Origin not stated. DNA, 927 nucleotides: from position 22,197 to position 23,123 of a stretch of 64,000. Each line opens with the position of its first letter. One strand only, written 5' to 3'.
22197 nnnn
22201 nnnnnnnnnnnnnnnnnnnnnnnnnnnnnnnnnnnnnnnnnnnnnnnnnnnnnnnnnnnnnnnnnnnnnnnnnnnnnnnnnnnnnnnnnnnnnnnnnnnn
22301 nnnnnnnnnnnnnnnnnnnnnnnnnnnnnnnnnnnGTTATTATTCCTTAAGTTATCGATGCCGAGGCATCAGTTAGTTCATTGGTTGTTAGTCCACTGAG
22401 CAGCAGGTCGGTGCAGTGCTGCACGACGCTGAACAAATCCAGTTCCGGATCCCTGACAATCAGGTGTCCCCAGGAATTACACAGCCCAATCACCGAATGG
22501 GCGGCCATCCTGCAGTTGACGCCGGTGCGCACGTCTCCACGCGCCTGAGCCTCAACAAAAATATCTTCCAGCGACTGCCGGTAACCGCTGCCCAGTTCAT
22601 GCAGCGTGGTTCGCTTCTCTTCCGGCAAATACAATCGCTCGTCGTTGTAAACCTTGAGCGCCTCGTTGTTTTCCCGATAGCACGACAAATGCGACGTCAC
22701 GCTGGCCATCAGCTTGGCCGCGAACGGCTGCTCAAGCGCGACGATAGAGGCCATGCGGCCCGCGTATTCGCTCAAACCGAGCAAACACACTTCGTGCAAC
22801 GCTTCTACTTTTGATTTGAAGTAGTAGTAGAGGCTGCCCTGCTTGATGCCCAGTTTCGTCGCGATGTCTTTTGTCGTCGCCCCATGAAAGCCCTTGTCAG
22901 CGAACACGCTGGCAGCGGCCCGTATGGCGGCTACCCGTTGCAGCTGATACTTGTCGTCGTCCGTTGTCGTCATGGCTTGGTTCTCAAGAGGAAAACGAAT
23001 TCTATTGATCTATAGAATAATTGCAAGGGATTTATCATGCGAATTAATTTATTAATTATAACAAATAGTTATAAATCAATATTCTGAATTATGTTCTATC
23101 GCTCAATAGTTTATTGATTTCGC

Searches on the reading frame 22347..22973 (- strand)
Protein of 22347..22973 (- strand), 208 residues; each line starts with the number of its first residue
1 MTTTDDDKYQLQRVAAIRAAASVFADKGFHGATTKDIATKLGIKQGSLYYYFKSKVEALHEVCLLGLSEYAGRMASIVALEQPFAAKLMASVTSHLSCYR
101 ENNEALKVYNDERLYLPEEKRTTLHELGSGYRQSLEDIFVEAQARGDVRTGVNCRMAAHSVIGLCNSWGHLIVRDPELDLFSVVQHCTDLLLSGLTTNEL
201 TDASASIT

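Call 11: search_protein_families(library=pfam, proteins=[window:22347-22973:-], max_evalue=0.001)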
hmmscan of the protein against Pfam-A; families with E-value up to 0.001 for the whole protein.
window:22347-22973:- (208 aa): 3 families
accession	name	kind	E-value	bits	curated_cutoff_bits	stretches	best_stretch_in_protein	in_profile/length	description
PF00440.29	TetR_N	-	2.2e-14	53.4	24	1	17-61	2-46/47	Bacterial regulatory proteins, tetR family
PF17932.6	TetR_C_24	-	2.4e-11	44.3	26.4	1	83-169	3-88/114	Tetracyclin repressor-like, C-terminal domain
PF08359.16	TetR_C_4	-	0.00037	21.1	21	1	72-194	10-133/133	YsiA-like protein, C-terminal region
